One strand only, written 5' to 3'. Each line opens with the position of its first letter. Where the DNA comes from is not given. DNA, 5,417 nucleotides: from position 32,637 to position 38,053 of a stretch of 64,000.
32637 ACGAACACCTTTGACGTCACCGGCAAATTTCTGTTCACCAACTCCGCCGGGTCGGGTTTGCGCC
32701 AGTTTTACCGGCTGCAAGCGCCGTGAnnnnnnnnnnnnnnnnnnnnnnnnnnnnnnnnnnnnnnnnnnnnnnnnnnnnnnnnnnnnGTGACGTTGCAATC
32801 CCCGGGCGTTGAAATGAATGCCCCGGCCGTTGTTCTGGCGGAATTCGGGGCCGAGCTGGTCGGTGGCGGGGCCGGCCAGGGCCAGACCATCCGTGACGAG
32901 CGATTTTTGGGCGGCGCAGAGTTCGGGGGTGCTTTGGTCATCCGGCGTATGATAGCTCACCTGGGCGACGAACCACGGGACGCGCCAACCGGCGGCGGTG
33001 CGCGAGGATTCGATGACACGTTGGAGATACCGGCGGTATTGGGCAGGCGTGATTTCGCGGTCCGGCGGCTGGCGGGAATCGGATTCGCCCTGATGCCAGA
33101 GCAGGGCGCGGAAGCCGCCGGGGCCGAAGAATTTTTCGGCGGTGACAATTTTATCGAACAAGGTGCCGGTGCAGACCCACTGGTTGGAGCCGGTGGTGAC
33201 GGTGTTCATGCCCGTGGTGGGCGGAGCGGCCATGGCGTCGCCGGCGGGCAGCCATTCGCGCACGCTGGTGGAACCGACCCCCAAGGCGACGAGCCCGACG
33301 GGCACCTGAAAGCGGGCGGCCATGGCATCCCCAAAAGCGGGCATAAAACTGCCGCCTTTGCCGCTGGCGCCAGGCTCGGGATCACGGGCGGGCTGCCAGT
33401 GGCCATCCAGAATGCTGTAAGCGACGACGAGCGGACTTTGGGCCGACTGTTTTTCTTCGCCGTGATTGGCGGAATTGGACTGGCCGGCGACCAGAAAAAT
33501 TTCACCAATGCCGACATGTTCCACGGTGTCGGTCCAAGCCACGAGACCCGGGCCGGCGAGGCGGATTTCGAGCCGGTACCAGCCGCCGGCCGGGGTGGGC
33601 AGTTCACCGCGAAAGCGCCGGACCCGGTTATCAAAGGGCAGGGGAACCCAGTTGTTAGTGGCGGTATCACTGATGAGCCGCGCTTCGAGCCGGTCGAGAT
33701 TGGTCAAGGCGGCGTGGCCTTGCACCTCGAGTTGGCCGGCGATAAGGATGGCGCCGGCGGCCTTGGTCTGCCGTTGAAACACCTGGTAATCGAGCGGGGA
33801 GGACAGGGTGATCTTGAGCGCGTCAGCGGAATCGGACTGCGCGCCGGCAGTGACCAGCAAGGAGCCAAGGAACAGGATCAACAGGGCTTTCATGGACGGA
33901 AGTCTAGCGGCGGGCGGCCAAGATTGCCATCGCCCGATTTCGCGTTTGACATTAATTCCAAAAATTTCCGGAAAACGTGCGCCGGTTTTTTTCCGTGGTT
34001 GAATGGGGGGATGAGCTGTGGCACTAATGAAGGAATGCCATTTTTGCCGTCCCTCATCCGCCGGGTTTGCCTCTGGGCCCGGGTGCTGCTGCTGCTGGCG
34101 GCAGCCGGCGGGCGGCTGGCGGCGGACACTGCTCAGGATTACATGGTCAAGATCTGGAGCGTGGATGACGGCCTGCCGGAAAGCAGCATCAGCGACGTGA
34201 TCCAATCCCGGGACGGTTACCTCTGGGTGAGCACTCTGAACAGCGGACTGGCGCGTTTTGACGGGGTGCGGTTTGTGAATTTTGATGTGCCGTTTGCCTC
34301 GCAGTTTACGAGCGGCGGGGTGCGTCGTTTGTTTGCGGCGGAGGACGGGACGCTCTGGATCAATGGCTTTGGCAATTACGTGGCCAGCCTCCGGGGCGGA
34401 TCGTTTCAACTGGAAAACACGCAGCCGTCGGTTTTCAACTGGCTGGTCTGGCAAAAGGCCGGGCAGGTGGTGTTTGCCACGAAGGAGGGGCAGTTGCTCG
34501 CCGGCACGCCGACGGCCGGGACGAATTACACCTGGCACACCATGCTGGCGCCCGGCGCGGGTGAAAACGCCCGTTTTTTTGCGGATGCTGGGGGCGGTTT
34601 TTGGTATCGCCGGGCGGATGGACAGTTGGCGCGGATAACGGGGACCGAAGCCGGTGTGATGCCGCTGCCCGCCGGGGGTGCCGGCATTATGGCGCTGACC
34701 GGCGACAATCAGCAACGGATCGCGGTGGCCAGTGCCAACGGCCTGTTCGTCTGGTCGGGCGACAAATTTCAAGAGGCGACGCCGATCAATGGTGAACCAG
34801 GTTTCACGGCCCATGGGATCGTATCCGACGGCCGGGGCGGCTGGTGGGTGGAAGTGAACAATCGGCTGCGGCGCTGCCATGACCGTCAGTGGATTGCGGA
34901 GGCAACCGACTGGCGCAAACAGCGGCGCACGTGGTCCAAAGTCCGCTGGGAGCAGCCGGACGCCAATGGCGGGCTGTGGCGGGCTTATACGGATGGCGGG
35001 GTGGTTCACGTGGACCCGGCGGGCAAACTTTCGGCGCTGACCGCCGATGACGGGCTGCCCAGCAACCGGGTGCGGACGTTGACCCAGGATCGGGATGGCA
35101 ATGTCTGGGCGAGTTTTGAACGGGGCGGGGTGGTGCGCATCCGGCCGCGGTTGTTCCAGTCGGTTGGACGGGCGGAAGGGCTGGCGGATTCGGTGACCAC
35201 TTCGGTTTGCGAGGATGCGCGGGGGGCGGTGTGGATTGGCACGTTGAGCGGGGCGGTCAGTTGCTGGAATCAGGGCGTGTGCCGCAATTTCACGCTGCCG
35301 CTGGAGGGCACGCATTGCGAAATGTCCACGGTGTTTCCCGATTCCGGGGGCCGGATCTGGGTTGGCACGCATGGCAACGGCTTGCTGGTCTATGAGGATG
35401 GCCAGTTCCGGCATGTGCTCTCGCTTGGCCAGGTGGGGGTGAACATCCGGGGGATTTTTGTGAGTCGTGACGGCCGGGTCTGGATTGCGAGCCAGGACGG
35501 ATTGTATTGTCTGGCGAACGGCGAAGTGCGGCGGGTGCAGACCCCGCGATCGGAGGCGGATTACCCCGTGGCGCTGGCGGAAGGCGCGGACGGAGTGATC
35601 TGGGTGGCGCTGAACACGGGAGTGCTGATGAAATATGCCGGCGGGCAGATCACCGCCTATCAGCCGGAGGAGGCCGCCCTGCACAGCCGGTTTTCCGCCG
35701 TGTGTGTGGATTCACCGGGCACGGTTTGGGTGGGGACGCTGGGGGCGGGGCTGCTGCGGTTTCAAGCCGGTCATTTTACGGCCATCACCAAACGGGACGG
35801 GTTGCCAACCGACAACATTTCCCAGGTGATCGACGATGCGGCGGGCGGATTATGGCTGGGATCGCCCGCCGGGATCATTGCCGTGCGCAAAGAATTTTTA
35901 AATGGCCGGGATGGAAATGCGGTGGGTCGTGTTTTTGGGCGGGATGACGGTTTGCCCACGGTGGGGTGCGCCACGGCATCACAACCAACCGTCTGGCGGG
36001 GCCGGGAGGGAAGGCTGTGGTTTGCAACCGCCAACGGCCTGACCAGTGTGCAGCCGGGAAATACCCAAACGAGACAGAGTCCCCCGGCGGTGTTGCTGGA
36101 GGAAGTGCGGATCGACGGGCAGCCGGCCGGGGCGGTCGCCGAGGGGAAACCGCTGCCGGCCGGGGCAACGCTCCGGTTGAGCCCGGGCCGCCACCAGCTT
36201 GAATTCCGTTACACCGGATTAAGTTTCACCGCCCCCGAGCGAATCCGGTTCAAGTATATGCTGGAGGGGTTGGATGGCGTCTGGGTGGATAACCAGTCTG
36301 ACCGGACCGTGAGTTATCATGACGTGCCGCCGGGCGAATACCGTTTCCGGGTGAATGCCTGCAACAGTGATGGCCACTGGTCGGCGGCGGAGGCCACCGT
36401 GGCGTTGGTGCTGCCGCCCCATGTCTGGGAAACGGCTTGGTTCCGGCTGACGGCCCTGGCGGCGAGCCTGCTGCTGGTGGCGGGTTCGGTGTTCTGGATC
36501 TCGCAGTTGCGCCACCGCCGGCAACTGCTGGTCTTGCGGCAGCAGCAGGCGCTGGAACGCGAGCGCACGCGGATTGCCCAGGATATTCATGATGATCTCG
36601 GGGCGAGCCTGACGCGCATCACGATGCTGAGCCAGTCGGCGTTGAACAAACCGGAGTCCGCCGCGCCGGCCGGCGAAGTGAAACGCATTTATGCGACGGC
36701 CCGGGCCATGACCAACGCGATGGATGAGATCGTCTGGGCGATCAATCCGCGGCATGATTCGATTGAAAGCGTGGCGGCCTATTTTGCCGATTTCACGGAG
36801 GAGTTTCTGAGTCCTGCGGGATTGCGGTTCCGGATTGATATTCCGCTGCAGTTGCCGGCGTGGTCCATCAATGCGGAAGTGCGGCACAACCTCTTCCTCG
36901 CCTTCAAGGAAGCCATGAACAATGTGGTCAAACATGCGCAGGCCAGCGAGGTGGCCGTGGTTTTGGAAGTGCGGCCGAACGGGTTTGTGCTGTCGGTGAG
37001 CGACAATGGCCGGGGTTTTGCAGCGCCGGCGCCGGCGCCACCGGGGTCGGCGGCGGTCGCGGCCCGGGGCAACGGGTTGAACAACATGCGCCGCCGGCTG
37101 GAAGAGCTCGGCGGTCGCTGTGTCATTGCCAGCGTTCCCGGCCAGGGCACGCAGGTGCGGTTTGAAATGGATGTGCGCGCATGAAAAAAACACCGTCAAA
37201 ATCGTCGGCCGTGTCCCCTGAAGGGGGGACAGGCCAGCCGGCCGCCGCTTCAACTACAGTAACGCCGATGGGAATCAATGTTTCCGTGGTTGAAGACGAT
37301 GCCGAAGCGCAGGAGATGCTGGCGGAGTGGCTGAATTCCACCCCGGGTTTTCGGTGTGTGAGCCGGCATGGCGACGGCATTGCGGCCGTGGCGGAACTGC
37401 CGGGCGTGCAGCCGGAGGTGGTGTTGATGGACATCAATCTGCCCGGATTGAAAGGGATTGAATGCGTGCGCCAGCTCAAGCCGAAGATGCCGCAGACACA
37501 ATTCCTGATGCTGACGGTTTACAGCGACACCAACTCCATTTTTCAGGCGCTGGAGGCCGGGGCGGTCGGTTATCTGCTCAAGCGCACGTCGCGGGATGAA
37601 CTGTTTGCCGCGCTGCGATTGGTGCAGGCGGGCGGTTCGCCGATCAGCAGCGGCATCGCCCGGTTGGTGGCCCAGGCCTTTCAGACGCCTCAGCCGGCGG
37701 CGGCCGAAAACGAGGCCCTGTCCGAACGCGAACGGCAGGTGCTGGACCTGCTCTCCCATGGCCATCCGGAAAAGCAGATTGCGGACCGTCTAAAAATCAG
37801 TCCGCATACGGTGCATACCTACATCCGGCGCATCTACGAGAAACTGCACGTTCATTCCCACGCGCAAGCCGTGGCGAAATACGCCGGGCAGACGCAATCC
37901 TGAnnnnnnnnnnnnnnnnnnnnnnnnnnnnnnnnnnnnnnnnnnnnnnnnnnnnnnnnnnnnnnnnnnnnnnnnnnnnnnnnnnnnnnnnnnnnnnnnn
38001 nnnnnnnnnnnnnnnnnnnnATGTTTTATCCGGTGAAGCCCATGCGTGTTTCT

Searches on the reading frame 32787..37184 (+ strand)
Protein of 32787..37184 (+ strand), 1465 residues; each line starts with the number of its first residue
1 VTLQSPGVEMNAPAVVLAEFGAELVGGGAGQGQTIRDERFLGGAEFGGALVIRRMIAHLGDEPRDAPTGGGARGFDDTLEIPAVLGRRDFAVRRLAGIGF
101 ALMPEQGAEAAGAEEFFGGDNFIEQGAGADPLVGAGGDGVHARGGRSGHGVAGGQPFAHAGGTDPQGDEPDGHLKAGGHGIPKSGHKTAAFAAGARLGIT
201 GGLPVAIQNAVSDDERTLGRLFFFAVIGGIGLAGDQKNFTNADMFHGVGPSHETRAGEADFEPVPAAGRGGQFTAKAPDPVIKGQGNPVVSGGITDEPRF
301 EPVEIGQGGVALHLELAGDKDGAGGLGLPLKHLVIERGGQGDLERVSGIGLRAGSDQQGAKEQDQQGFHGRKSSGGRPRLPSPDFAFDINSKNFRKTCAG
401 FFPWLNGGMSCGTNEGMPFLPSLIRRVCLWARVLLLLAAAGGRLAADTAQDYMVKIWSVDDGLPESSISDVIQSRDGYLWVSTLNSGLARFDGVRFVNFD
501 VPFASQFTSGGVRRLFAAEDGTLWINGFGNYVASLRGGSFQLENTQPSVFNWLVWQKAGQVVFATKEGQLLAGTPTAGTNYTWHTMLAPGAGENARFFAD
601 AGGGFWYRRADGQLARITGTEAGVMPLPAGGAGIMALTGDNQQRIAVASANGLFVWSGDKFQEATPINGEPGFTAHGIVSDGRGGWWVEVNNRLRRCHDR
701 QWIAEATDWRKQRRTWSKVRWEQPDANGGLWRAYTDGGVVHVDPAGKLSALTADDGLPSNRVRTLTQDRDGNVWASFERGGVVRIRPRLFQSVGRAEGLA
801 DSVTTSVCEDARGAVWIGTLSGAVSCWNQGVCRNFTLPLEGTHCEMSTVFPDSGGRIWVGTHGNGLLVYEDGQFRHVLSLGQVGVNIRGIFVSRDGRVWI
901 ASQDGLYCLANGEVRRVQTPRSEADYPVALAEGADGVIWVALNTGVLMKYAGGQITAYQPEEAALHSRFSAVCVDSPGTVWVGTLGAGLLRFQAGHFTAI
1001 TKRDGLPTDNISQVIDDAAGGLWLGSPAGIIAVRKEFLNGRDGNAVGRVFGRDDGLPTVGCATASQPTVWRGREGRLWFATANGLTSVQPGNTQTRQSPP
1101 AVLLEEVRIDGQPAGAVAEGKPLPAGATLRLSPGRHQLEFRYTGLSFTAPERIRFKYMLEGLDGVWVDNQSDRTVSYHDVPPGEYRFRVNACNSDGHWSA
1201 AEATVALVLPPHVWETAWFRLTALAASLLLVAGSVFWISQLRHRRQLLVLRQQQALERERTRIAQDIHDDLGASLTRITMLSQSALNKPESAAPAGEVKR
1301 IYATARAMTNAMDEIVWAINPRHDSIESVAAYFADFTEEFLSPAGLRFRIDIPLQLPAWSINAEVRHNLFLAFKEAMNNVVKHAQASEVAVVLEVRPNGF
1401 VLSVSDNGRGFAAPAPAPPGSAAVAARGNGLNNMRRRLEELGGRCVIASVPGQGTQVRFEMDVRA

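Call 13: search_protein_families(library=pfam, proteins=[window:32787-37184:+], max_evalue=0.01)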
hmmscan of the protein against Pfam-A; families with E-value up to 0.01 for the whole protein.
window:32787-37184:+ (1465 aa): 8 families
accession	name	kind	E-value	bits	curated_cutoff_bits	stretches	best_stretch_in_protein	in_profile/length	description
PF07494.17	Reg_prop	-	3.4e-28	94.5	20.4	1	756-776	1-21/24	Two component regulator propeller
PF07495.19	Y_Y_Y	-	5.3e-17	61.9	26.6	1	1147-1206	2-61/65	Y_Y_Y domain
PF02518.31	HATPase_c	-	2.8e-12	47.5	26.4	1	1368-1463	5-109/111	Histidine kinase-, DNA gyrase B-, and HSP90-like ATPase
PF13581.12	HATPase_c_2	-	1.6e-08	35.1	27.4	1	1359-1435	22-106/127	Histidine kinase-like ATPase domain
PF07730.19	HisKA_3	-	6.5e-08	33.5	24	1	1259-1322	1-66/68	Histidine kinase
PF24684.1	Vgb_lyase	-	4e-06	26.3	50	1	804-982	15-196/290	Virginiamycin B lyase family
PF08450.18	SGL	-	5.4e-06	26.6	26.3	0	918-987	38-106/246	SMP-30/Gluconolactonase/LRE-like region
PF16819.11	DUF5074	-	2.8e-05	23.8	27.2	0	736-787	162-213/353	Domain of unknown function (DUF5074)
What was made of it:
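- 34011..37184 (+): Reg_prop/Y_Y_Y/HisKA_3 sensor histidine kinase. The real start is about 34011 or 34035, not 32787. Pfam hits (call 13).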

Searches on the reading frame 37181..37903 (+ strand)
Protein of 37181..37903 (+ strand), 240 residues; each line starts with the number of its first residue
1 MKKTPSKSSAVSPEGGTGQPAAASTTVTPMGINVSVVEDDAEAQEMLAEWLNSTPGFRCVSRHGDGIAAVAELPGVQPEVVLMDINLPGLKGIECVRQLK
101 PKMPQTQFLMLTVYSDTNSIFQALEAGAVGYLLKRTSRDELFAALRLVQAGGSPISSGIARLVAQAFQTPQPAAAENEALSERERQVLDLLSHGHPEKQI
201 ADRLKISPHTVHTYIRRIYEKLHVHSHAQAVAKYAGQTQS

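Call 13: search_protein_families(library=pfam, proteins=[window:37181-37903:+], max_evalue=0.01)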
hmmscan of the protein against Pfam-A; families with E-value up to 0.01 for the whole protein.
window:37181-37903:+ (240 aa): 10 families
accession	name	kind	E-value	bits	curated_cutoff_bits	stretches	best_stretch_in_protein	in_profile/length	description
PF00072.30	Response_reg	-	1.7e-22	80.1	30.2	1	34-145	1-110/111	Response regulator receiver domain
PF00196.25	GerE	-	8.8e-19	67.3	23.5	1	179-231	2-54/57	Bacterial regulatory proteins, luxR family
PF08281.18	Sigma70_r4_2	-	4.6e-08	33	25.7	1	178-222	9-54/54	Sigma-70, region 4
PF13384.12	HTH_23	-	7.4e-07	29.2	24.6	1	181-217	3-40/50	Homeodomain-like domain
PF02796.21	HTH_7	-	3e-05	24.5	23.8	1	184-211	11-38/45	Helix-turn-helix domain of resolvase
PF13542.12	HTH_Tnp_ISL3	-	7.1e-05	22.6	27.4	1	184-218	17-50/51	Helix-turn-helix domain of transposase family ISL3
PF04545.22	Sigma70_r4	-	0.00049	20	24.1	1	179-222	4-48/50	Sigma-70, region 4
PF08279.18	HTH_11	-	0.0017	18.7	25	1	183-222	1-43/55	HTH domain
PF13936.12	HTH_38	-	0.0042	17.2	27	0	180-217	5-43/44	Helix-turn-helix domain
PF13551.12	HTH_29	-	0.0044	17.5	28.1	0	186-217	3-35/64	Winged helix-turn helix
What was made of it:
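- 37181..37903 (+): LuxR-type response regulator. Pfam Response_reg and GerE (call 13).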
